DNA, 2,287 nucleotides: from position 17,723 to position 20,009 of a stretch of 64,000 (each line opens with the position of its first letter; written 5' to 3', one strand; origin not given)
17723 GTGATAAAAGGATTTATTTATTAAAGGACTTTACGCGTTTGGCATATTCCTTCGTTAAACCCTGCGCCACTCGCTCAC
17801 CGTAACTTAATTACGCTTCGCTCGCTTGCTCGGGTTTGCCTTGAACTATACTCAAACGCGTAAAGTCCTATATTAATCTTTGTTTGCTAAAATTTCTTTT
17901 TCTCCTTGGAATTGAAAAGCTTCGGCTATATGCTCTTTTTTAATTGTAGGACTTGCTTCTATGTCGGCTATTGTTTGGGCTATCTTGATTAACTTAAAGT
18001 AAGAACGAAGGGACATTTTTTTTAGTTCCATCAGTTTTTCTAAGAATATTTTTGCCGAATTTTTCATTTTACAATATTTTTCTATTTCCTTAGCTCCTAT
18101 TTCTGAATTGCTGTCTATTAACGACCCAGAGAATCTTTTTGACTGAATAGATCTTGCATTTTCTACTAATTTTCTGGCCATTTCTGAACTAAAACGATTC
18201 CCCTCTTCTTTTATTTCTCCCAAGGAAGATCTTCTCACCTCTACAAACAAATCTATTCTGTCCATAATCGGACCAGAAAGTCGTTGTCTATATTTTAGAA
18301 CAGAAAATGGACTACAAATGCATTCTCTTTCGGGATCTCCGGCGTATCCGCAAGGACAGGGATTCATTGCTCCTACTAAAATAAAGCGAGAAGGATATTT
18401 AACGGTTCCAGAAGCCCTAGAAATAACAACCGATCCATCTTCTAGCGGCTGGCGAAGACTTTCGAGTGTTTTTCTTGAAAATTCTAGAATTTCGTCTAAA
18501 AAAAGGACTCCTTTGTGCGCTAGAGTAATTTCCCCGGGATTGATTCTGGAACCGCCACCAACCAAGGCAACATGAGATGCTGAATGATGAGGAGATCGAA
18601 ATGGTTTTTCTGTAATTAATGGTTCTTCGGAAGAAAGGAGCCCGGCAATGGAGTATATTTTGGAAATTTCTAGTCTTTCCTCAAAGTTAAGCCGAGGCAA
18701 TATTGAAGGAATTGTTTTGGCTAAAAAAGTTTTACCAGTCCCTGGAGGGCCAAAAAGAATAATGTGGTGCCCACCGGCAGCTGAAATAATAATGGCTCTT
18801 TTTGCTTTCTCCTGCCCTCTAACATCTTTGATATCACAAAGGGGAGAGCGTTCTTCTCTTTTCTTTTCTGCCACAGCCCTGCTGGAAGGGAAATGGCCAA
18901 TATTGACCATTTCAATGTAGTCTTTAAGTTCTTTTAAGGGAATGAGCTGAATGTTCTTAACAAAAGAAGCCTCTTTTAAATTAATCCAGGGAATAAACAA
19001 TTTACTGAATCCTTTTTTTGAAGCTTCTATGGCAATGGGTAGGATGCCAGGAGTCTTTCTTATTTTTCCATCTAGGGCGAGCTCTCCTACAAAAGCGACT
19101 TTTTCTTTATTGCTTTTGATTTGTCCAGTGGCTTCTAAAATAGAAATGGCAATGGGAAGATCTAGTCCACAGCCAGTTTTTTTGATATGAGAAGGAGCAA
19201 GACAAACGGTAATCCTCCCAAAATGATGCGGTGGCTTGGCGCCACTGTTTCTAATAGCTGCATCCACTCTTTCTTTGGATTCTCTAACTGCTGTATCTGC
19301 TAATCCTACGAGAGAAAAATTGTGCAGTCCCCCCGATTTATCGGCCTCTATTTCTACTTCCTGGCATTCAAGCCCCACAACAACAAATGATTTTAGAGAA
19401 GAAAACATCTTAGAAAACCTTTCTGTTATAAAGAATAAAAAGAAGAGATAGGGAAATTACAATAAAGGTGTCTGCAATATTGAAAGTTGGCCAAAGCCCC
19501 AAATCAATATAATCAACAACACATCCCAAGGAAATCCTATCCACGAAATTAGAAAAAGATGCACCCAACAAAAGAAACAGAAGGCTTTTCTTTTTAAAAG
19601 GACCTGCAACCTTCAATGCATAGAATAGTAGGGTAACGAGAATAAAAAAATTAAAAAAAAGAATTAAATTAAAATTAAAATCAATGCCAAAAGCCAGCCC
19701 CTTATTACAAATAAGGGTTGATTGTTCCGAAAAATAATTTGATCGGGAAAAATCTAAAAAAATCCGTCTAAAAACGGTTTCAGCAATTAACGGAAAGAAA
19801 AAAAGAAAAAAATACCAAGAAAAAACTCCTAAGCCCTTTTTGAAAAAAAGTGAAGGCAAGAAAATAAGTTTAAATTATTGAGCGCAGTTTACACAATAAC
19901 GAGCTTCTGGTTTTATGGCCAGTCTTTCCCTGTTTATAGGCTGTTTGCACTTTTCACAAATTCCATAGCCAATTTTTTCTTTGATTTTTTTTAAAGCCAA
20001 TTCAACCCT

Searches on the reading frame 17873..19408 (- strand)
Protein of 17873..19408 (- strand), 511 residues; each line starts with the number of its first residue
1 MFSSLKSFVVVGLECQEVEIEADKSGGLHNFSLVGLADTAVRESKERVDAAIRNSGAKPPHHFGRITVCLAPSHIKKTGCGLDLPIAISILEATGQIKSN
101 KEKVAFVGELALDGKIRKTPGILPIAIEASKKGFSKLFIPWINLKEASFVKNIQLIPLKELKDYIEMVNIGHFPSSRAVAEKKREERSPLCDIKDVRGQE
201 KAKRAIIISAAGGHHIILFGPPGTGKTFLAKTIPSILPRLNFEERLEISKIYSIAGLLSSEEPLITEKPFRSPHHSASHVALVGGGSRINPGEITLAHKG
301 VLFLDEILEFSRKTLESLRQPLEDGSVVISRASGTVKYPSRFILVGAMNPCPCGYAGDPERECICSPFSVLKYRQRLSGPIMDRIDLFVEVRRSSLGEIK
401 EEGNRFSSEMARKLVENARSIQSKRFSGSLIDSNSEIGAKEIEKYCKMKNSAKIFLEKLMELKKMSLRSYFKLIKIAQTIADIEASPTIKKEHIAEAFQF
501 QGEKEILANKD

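Call 8: search_protein_families(library=pfam, proteins=[window:17873-19408:-], max_evalue=0.001)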
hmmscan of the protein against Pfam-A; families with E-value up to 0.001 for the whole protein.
window:17873-19408:- (511 aa): 10 families
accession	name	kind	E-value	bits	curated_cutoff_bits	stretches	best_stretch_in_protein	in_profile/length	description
PF01078.27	Mg_chelatase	-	1.1e-90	303.1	20.3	1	192-395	1-203/207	Magnesium chelatase, subunit ChlI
PF13541.12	ChlI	-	1.3e-38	132.1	27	1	20-141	1-119/121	Subunit ChlI of Mg-chelatase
PF13335.12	Mg_chelatase_C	-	8.9e-24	84.3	26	1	407-500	3-93/94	Magnesium chelatase, subunit ChlI C-terminal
PF07728.20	AAA_5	-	2.8e-10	40.8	22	1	285-352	51-125/139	AAA domain (dynein-related subfamily)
PF00493.29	MCM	-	9.1e-09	35.2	23.3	1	288-357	111-180/224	MCM P-loop domain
PF05496.18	RuvB_N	-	2e-06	28.1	27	0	197-235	10-55/159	Holliday junction DNA helicase RuvB P-loop domain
PF00158.32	Sigma54_activat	-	3.6e-06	27.2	20.2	1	208-328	17-123/168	Sigma-54 interaction domain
PF00004.35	AAA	-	4.8e-05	24.2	21.2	1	216-313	1-72/131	ATPase family associated with various cellular activities (AAA)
PF20030.5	bpMoxR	-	0.00026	20.5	27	0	201-243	19-61/205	MoxR domain in the MoxR-vWA-beta-propeller ternary systems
PF05362.19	Lon_C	-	0.00063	19.8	21.1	1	19-148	44-177/205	Lon protease (S16) C-terminal proteolytic domain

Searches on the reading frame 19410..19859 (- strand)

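Call 8: search_protein_families(library=pfam, proteins=[window:19410-19859:-], max_evalue=0.001)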
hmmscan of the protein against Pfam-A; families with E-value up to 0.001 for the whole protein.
window:19410-19859:- (149 aa): 1 family
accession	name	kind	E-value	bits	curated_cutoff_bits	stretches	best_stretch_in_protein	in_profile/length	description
PF01252.23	Peptidase_A8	-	2.1e-16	60.9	25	1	48-142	36-138/142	Signal peptidase (SPase) II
